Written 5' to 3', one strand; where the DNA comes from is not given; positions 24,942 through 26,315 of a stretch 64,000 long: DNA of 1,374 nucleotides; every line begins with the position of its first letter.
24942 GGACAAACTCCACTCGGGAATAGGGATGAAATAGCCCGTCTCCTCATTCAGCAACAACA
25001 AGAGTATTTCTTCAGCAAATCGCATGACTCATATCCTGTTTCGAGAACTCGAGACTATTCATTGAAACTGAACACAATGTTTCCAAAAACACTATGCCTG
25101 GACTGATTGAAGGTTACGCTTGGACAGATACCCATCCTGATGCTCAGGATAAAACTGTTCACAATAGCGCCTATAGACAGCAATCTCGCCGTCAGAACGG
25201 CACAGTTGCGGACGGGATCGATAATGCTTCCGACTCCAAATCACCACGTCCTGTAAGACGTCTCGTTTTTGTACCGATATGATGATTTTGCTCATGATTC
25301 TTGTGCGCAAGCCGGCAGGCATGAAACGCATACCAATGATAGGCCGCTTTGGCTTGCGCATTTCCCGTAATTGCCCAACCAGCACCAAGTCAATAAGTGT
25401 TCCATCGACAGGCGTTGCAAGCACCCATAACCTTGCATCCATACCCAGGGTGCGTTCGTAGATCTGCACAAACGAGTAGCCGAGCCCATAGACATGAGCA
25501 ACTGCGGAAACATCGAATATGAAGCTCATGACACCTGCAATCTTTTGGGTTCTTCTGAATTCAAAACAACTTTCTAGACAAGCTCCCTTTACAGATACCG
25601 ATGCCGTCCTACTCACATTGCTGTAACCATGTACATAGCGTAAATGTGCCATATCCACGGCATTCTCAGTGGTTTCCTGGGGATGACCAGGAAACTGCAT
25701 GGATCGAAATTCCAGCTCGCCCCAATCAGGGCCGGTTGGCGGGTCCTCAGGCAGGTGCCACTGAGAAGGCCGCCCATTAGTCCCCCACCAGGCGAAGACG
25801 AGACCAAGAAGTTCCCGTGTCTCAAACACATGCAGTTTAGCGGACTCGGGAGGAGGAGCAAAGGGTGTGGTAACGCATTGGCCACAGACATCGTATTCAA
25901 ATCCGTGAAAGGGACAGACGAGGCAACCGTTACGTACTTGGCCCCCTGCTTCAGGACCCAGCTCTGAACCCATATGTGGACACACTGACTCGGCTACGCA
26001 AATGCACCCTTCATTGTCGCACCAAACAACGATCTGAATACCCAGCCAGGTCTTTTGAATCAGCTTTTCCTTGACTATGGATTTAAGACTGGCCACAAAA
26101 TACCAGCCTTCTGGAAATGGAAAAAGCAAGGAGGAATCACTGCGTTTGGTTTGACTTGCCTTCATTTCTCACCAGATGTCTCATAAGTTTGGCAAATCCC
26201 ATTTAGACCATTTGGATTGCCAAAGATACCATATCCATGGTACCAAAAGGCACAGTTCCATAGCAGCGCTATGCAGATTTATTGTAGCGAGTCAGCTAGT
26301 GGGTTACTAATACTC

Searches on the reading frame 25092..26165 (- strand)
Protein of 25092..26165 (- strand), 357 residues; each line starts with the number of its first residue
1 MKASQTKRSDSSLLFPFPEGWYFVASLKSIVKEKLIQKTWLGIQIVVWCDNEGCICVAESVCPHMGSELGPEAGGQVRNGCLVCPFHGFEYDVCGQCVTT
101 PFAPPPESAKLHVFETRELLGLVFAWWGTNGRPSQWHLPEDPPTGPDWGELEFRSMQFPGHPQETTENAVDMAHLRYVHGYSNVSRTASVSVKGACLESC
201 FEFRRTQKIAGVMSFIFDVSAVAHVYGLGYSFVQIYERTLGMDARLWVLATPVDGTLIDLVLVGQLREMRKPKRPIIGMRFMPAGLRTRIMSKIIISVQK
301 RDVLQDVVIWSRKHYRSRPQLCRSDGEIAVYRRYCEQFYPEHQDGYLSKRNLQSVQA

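Call 3: search_protein_families(library=pfam, proteins=[window:25092-26165:-], max_evalue=0.1)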
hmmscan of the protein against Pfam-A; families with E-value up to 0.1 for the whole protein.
window:25092-26165:- (357 aa): 2 families
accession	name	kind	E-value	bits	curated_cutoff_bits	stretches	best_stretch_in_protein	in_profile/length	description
PF19298.5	KshA_C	-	4.1e-24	86.3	23.3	1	126-339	2-207/207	3-Ketosteroid 9alpha-hydroxylase C-terminal domain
PF00355.32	Rieske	-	2.8e-16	59.6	20.3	1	21-105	2-83/88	Rieske [2Fe-2S] domain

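Call 4: search_protein_families(library=ncbifam, proteins=[window:25092-26165:-], max_evalue=0.1)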
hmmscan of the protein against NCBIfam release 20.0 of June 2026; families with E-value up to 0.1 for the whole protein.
window:25092-26165:- (357 aa): 4 families
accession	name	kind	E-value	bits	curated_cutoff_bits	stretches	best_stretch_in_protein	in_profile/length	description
NF052579.1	BetMthstMoxSdmAMthl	equivalog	3.6e-08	32.8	600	1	21-100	18-94/351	4beta-methylsterol monooxygenase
NF058607.1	GlBtMonoOxGbcA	equivalog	0.00019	20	670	1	44-97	80-131/420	glycine betaine monooxygenase oxygenase subunit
NF042946.1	3PPDioc_HcaE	equivalog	0.00093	18.3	830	1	17-102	35-119/450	3-phenylpropionate/cinnamic acid dioxygenase subunit alpha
NF041683.1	ant_diox_AndAb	equivalog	0.007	16.6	150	1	21-115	2-93/100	anthranilate 1,2-dioxygenase ferredoxin subunit AndAb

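Call 25: search_solved_structures(query=window:25092-26165:-, max_evalue=0.001)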
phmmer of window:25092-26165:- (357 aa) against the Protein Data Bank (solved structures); distinct sequences matched with E-value up to 0.001: 14.
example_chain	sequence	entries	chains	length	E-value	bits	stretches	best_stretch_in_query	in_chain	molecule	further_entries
4qdc_A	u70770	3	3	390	5.6e-24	87.9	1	17-179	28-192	3-ketosteroid 9alpha-hydroxylase oxygenase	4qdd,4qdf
4qdf_B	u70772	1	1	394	1.4e-22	83.3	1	16-180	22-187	3-ketosteroid 9alpha-hydroxylase oxygenase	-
2zyl_A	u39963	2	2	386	8e-22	80.8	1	15-179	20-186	POSSIBLE OXIDOREDUCTASE | 3-ketosteroid-9-alpha-monooxygenase oxygenase subunit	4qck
6wnc_A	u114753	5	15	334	1.3e-17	67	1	19-180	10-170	SxtDIOX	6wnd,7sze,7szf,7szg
6wn3_A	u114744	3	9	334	1.3e-17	66.9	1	19-180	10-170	SxtT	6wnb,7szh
3gb4_A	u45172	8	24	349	1.3e-13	53.8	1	20-184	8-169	DdmC | Dicamba O-demethylase, oxygenase component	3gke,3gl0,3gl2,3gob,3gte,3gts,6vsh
7qwt_A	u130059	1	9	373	7.8e-10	41.4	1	19-183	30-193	Rieske (2Fe-2S) domain protein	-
7fhr_A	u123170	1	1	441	1.2e-08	37.5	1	40-180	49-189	Putative Phthalate 4,5-dioxygenase, subunit alpha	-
9ina_A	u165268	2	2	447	1.2e-08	37.5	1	38-182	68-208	Rieske (2Fe-2S) domain protein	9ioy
7fjl_A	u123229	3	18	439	5e-08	35.4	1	41-183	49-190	Rieske (2Fe-2S) domain protein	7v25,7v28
6icp_A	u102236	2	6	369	2.6e-05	26.5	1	60-125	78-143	Methylxanthine N1-demethylase NdmA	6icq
6ick_A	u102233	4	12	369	2.6e-05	26.5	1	60-125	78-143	Methylxanthine N1-demethylase NdmA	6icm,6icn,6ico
8jng_A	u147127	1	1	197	0.00015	24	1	18-96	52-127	Methanesulfonate monooxygenase ferredoxin subunit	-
8k0a_A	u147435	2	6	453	0.00099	21.3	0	17-112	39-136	3-phenylpropionate/cinnamic acid dioxygenase subunit alpha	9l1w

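Call 66: find_homologous_proteins(query=window:25092-26165:-)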
Query window:25092-26165:- (357 aa): 1792 proteins with E <= 0.001 among 2674 candidates; the best 120 are listed.
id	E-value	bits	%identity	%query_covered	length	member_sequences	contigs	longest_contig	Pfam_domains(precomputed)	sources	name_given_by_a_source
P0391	3.5e-250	847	100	100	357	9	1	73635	PF00355.33,PF19298.6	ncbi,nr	ncbi:MAG: Rieske 2Fe-2S domain-containing protein [Gammaproteobacteria bacterium]|nr:Rieske 2Fe-2S d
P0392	4.5e-205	699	81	100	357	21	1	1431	PF00355.33,PF19298.6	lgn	-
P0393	2.8e-202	690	80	100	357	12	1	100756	PF00355.33,PF19298.6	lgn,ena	-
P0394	5.3e-201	685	80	100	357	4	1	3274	PF00355.33,PF19298.6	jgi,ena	-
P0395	2.0e-200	683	83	96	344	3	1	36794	PF00355.33,PF19298.6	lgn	-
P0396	2.2e-199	680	80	100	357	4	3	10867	PF00355.33,PF19298.6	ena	-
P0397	8.7e-199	678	82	97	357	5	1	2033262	PF00355.33,PF19298.6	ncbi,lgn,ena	-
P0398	6.5e-198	675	79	100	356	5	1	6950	PF00355.33,PF19298.6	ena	-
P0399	1.2e-192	658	79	96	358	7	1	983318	PF00355.33,PF19298.6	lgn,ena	-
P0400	2.4e-192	657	75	100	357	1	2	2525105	PF00355.33,PF19298.6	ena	-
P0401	4.9e-180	616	73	100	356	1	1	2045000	PF00355.33,PF19298.6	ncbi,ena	-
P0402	1.2e-177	608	70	99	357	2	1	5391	PF00355.33,PF19298.6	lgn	-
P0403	4.3e-176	603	72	96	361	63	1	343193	PF00355.33,PF19298.6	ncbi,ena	-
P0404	2.1e-175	601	68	99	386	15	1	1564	PF00355.33,PF19298.6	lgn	-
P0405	3.0e-175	601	68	100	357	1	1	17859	PF00355.33,PF19298.6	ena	-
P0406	3.2e-174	597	70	96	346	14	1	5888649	PF00355.33,PF19298.6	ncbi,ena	-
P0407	4.2e-174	597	69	96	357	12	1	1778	PF00355.33,PF19298.6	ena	-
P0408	1.7e-173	595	67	100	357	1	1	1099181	PF00355.33,PF19298.6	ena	-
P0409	6.7e-173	593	67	98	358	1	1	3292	PF00355.33,PF19298.6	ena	-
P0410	8.0e-173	593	70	96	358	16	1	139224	PF00355.33,PF19298.6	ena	-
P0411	8.6e-173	593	71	96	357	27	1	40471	PF00355.33,PF19298.6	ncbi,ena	-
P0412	1.2e-172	592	70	96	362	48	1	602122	PF00355.33,PF19298.6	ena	-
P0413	2.4e-172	591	68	99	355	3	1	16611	PF00355.33,PF19298.6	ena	-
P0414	4.4e-172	590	68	100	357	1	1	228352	PF00355.33,PF19298.6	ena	-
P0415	1.3e-171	589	67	98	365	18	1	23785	PF00355.33,PF19298.6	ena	-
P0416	1.5e-171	588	68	96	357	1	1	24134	PF00355.33,PF19298.6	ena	-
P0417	1.5e-171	588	70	93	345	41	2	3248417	PF00355.33,PF19298.6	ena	-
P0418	2.4e-171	588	68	98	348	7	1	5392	PF00355.33,PF19298.6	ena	-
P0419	2.7e-171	588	68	97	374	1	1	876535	PF00355.33,PF19298.6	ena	-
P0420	3.6e-171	587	69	97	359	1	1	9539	PF00355.33,PF19298.6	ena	-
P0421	4.1e-171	587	70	96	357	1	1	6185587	PF00355.33,PF19298.6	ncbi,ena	-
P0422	6.8e-171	586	66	97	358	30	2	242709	PF00355.33,PF19298.6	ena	-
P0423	9.7e-171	586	68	99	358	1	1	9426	PF00355.33,PF19298.6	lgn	-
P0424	1.1e-170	586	69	96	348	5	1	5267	PF00355.33,PF19298.6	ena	-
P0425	1.1e-170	586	69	96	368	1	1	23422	PF00355.33,PF19298.6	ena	-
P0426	1.3e-170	585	68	100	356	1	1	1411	PF00355.33,PF19298.6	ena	-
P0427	1.9e-170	585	69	96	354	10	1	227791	PF00355.33,PF19298.6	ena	-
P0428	2.4e-170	584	71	94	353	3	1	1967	PF00355.33,PF19298.6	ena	-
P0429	2.5e-170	584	67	96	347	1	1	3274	PF00355.33,PF19298.6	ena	-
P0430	3.1e-170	584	67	97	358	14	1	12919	PF00355.33,PF19298.6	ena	-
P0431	4.0e-170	584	65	99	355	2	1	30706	PF00355.33,PF19298.6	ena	-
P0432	4.3e-170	584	69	96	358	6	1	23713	PF00355.33,PF19298.6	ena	-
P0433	1.1e-169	582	65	100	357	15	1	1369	PF00355.33,PF19298.6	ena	-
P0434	1.1e-169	582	65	100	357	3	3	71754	PF00355.33,PF19298.6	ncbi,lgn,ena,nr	ncbi:MAG: Rieske 2Fe-2S domain-containing protein [Acidobacteriia bacterium]|nr:Rieske 2Fe-2S domain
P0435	2.4e-169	581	69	96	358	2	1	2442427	PF00355.33,PF19298.6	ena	-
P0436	3.1e-169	581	68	96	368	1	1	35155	PF00355.33,PF19298.6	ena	-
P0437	3.2e-169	581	68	97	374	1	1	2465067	PF00355.33,PF19298.6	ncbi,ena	-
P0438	4.9e-169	580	67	96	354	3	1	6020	PF00355.33,PF19298.6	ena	-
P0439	5.9e-169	580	67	100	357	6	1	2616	PF00355.33,PF19298.6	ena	-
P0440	6.2e-169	580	70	96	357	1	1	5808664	PF00355.33,PF19298.6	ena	-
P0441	6.5e-169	580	70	96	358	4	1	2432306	PF00355.33,PF19298.6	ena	-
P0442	6.5e-169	580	70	92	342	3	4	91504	PF00355.33,PF19298.6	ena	-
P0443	7.0e-169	580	68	98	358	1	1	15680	PF00355.33,PF19298.6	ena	-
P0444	7.5e-169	580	68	95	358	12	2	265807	PF00355.33,PF19298.6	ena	-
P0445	1.1e-168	579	65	98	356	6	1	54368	PF00355.33,PF19298.6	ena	-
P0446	1.5e-168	579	68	96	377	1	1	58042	PF00355.33,PF19298.6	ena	-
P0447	2.0e-168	578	69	95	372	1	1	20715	PF00355.33,PF19298.6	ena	-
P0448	2.4e-168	578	64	100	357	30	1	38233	PF00355.33,PF19298.6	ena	-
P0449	2.4e-168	578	68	96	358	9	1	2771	PF00355.33,PF19298.6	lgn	-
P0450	4.5e-168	577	70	94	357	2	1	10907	PF00355.33,PF19298.6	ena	-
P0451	9.8e-168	576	68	96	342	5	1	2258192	PF00355.33,PF19298.6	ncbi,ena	-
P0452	1.2e-167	576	67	96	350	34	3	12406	PF00355.33,PF19298.6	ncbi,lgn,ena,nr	ncbi:MAG: Rieske 2Fe-2S domain-containing protein [Gammaproteobacteria bacterium]|nr:Rieske 2Fe-2S d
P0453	1.7e-167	575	69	92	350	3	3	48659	PF00355.33,PF19298.6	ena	-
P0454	1.8e-167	575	67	96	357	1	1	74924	PF00355.33,PF19298.6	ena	-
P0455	1.9e-167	575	67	96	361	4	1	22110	PF00355.33,PF19298.6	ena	-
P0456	1.9e-167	575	70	95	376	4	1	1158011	PF00355.33,PF19298.6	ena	-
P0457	2.3e-167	575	68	96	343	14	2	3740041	PF00355.33,PF19298.6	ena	-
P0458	2.3e-167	575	69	96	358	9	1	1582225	PF00355.33,PF19298.6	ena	-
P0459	2.5e-167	575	69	96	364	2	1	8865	PF00355.33,PF19298.6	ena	-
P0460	4.3e-167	574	68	96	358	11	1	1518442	PF00355.33,PF19298.6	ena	-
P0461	1.2e-166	572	69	96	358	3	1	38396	PF00355.33,PF19298.6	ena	-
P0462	1.2e-166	572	67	96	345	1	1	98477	PF00355.33,PF19298.6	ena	-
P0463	1.2e-166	572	64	100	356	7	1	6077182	PF00355.33,PF19298.6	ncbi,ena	-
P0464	3.4e-166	571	67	95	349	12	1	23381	PF00355.33,PF19298.6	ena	-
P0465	5.3e-166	570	66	96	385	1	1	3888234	PF00355.33,PF19298.6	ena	-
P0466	6.2e-166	570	69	93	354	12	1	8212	PF00355.33,PF19298.6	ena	-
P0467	6.8e-166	570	69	93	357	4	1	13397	PF00355.33,PF19298.6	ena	-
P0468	7.1e-166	570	67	96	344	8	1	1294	PF00355.33,PF19298.6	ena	-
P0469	8.4e-166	569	65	96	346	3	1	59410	PF00355.33,PF19298.6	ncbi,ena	-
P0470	8.8e-166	569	67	96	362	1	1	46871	PF00355.33,PF19298.6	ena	-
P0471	1.1e-165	569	68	96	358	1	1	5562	PF00355.33,PF19298.6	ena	-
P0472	1.6e-165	569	69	92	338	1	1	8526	PF00355.33,PF19298.6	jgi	jgi:phenylpropionate dioxygenase-like ring-hydroxylating dioxygenase large terminal subunit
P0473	1.7e-165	568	66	96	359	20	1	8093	PF00355.33,PF19298.6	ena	-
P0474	1.9e-165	568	66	96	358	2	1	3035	PF00355.33,PF19298.6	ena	-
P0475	2.1e-165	568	68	96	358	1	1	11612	PF00355.33,PF19298.6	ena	-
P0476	2.5e-165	568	67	94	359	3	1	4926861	PF00355.33,PF19298.6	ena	-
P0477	2.7e-165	568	68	92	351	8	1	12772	PF00355.33,PF19298.6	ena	-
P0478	3.5e-165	567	68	97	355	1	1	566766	PF00355.33,PF19298.6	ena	-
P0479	3.9e-165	567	69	96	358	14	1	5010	PF00355.33,PF19298.6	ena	-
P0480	5.1e-165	567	68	92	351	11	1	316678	PF00355.33,PF19298.6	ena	-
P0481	9.0e-165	566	66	93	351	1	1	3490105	PF00355.33,PF19298.6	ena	-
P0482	1.1e-164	566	65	95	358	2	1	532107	PF00355.33,PF19298.6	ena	-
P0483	1.6e-164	565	67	96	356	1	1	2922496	PF00355.33,PF19298.6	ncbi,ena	-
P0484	2.0e-164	565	65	99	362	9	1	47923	PF00355.33,PF19298.6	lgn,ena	-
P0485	2.3e-164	565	64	100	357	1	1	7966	PF00355.33,PF19298.6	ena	-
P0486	2.5e-164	565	68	96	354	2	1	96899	PF00355.33,PF19298.6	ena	-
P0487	3.6e-164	564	69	94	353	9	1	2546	PF00355.33,PF19298.6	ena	-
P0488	3.6e-164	564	68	94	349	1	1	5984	PF00355.33,PF19298.6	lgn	-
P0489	3.7e-164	564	65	96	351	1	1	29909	PF00355.33,PF19298.6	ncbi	-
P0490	3.9e-164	564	67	94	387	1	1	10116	PF00355.33,PF19298.6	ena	-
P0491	4.4e-164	564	66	96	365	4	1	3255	PF00355.33,PF19298.6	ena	-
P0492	6.0e-164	563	66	96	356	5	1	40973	PF00355.33,PF19298.6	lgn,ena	-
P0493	8.0e-164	563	67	96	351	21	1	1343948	PF00355.33,PF19298.6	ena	-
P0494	1.0e-163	563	66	98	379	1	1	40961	PF00355.33,PF19298.6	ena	-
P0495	1.1e-163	563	67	96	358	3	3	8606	PF00355.33,PF19298.6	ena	-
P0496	1.6e-163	562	67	96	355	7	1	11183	PF00355.33,PF19298.6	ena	-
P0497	1.6e-163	562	64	98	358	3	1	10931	PF00355.33,PF19298.6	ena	-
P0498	1.6e-163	562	67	92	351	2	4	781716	PF00355.33,PF19298.6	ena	-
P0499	2.8e-163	561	65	96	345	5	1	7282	PF00355.33,PF19298.6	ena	-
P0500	2.9e-163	561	67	94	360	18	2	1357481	PF00355.33,PF19298.6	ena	-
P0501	3.2e-163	561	68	93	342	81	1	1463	PF00355.33,PF19298.6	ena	-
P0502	3.7e-163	561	68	95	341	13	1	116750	PF00355.33,PF19298.6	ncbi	-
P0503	4.9e-163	560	64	98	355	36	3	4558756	PF00355.33,PF19298.6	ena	-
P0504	6.5e-163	560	68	95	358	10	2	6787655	PF00355.33,PF19298.6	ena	-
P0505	6.6e-163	560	66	96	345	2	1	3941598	PF00355.33,PF19298.6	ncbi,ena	-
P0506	6.6e-163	560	65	96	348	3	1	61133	PF00355.33,PF19298.6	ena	-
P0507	8.2e-163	560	65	98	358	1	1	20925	PF00355.33,PF19298.6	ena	-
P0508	8.7e-163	560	67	93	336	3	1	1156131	PF00355.33,PF19298.6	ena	-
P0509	9.0e-163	560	68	94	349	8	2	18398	PF00355.33,PF19298.6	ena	-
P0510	9.9e-163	559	66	97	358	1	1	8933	PF00355.33,PF19298.6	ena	-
